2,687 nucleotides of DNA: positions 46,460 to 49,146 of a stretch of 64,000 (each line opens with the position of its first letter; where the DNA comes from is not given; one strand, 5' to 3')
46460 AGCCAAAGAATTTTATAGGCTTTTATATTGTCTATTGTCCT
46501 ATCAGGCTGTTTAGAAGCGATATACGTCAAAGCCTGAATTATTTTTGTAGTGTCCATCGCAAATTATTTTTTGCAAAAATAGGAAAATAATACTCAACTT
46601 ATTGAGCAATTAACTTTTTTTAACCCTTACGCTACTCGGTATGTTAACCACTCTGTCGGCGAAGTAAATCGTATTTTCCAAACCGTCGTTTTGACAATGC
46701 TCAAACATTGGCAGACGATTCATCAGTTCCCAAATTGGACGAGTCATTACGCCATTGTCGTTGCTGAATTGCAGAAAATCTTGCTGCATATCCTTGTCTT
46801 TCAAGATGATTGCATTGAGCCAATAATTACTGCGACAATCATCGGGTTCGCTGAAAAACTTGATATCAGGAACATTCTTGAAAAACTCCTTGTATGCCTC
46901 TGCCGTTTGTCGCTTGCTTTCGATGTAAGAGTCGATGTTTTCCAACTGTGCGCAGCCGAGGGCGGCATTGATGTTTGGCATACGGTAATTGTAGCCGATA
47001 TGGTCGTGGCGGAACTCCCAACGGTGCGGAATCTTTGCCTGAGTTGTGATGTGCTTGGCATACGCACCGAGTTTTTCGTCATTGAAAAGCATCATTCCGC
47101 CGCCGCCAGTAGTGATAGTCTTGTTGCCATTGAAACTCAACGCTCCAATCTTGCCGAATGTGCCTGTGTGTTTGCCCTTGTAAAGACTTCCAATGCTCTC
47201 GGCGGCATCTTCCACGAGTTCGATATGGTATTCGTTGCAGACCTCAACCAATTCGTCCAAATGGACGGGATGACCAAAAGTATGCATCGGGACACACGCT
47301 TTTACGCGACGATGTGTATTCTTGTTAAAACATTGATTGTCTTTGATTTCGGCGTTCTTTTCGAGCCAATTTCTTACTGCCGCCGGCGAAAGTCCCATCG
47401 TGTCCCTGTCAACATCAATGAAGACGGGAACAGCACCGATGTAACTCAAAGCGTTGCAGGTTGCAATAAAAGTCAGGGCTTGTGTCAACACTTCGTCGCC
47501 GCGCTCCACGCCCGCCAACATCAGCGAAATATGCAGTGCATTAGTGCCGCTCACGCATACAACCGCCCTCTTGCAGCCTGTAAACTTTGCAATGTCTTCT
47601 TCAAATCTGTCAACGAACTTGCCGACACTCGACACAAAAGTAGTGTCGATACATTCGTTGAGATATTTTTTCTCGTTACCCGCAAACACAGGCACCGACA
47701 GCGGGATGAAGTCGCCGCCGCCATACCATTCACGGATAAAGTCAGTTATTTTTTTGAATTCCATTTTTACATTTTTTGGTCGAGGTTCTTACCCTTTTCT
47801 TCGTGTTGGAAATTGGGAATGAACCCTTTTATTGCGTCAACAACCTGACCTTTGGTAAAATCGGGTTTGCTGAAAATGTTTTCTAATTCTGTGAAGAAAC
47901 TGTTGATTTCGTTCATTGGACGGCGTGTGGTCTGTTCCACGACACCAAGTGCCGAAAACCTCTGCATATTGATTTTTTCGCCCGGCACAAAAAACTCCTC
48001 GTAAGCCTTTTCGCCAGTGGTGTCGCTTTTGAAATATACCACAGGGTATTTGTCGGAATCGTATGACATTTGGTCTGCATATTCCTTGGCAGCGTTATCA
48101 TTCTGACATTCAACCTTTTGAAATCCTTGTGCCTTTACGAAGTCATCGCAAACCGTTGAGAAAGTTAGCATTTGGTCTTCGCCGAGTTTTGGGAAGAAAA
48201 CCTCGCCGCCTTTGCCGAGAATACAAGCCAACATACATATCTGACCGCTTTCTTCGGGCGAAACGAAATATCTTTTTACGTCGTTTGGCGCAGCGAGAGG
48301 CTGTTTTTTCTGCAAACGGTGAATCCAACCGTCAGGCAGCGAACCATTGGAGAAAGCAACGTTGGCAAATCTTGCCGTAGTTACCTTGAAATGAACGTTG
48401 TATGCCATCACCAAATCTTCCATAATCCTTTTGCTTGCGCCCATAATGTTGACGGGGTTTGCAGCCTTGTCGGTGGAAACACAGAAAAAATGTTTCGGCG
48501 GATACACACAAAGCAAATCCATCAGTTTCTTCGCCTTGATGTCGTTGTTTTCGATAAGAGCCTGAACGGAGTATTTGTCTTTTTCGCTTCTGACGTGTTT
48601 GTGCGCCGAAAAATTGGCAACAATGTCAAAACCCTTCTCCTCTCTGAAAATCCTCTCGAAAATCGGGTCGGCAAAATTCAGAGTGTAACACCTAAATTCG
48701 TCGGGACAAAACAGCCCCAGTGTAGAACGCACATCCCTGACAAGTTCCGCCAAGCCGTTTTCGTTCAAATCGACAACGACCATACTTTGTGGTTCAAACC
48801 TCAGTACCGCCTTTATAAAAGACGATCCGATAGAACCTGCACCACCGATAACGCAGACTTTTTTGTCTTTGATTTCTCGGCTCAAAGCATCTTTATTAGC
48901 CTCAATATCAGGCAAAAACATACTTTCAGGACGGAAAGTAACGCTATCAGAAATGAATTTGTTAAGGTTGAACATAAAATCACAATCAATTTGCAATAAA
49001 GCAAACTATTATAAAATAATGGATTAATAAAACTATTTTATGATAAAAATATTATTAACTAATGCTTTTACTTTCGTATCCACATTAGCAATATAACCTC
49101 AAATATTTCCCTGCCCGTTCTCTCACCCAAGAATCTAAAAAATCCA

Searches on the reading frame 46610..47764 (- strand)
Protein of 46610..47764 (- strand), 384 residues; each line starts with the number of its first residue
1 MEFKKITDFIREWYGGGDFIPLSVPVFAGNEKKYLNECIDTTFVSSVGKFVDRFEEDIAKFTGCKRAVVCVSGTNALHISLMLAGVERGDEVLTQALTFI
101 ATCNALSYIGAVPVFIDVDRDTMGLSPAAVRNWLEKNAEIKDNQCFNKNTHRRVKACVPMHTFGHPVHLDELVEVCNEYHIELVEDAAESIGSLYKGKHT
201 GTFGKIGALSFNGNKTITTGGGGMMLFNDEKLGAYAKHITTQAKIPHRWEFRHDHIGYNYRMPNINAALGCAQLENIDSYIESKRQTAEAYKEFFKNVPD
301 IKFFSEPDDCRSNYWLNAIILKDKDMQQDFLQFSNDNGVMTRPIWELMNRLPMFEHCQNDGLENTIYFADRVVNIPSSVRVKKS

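Call 10: search_protein_families(library=pfam, proteins=[window:46610-47764:-], max_evalue=0.00001)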
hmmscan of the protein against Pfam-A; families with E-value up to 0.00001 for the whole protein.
window:46610-47764:- (384 aa): 3 families
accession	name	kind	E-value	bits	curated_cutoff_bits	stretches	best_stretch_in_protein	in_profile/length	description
PF01041.23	DegT_DnrJ_EryC1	-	2.4e-86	290.6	19.8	1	30-382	6-348/360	DegT/DnrJ/EryC1/StrS aminotransferase family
PF01212.27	Beta_elim_lyase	-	5.6e-08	32.9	27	1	51-299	34-269/288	Beta-eliminating lyase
PF00155.27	Aminotran_1_2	-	4.8e-06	26.4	19.7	1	52-187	45-186/361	Aminotransferase class I and II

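Call 48: find_encoding_contigs(protein=window:46610-47764:-, flank=8000, max_places=8)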
Protein window:46610-47764:- (384 aa): 3 contigs read that carry it; 2 places shown.
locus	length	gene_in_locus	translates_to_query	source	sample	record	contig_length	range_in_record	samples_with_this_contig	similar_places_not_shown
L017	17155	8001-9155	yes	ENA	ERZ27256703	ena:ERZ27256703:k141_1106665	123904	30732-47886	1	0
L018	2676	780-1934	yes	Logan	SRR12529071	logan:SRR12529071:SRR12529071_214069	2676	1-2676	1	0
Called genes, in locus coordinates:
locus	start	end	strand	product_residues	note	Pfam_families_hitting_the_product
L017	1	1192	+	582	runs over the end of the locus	PF17874:TPR_MalT (weak), PF00515:TPR_1 (faint), PF07719:TPR_2 (weak), PF13424:TPR_12 (weak), PF07228:SpoIIE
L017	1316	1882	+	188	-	PF19788:DUF6272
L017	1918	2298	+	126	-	PF09345:SiaC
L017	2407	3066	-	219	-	PF13568:OMP_b-brl_2 (faint)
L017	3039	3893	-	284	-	PF00809:Pterin_bind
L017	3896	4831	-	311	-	-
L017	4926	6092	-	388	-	-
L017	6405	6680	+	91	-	-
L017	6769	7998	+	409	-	PF02719:Polysacc_synt_2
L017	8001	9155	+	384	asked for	PF00155:Aminotran_1_2 (weak), PF01041:DegT_DnrJ_EryC1, PF01212:Beta_elim_lyase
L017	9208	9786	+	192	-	PF13274:SocA_Panacea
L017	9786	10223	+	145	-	-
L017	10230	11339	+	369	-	PF08757:CotH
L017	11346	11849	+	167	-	PF08757:CotH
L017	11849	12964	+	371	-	PF02350:Epimerase_2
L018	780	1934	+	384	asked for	PF00155:Aminotran_1_2 (weak), PF01041:DegT_DnrJ_EryC1, PF01212:Beta_elim_lyase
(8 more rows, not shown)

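Call 73: find_related_loci(query=window:46613-47764:-, collection=metagenome_contigs, flank=5000)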
Query window:46613-47764:- (384 aa) in metagenome_contigs; peptide patterns used: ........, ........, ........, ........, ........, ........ (x = any residue, [..] = any of these).
346 stretches matched a pattern; 278 encode a relative of the query (tblastn E <= 1e-3); the best 80 are kept; 80 distinct loci.
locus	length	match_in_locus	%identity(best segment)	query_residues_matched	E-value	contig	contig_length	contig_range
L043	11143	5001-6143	96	1-381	0e+0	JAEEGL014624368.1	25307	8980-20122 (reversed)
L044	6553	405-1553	92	1-383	0e+0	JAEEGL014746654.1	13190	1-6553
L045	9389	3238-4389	89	1-384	0e+0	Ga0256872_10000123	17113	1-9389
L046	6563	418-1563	88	1-382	0e+0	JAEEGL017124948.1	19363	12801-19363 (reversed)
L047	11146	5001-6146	88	1-382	0e+0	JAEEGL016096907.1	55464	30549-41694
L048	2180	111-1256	87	1-382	0e+0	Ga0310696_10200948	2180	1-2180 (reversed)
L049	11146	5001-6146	85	1-382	0e+0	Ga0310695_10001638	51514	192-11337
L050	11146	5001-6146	85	1-382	0e+0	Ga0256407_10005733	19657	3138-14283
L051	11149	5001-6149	84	1-383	0e+0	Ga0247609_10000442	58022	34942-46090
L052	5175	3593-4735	85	1-381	0e+0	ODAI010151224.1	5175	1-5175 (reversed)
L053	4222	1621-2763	85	1-381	0e+0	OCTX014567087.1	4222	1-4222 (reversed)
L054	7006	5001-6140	85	3-382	0e+0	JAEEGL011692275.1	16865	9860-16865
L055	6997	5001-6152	84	1-384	0e+0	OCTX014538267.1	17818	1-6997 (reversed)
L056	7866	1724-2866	85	1-381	0e+0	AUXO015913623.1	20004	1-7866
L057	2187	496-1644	85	1-383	0e+0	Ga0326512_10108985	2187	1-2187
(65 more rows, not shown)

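Call 90: search_protein_families(library=pfam, proteins=[L043:6162-7313:+], max_evalue=0.00001)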
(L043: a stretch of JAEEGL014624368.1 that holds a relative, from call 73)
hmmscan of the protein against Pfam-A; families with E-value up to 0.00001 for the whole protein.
L043:6162-7313:+ (383 aa): 2 families
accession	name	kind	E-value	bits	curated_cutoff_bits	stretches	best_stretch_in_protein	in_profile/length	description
PF13859.12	BNR_3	-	1.4e-10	41.5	27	1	93-274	20-204/308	BNR repeat-like domain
PF13088.12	BNR_2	-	6.3e-07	29.5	31.4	1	128-351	49-267/277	BNR repeat-like domain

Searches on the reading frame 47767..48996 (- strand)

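Call 10: search_protein_families(library=pfam, proteins=[window:47767-48996:-], max_evalue=0.00001)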
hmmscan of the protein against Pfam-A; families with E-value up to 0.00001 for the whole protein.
window:47767-48996:- (409 aa): 1 family
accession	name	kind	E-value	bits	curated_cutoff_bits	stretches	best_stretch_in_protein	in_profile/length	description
PF02719.21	Polysacc_synt_2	-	5e-36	124.8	20.2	1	47-345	1-283/293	Polysaccharide biosynthesis protein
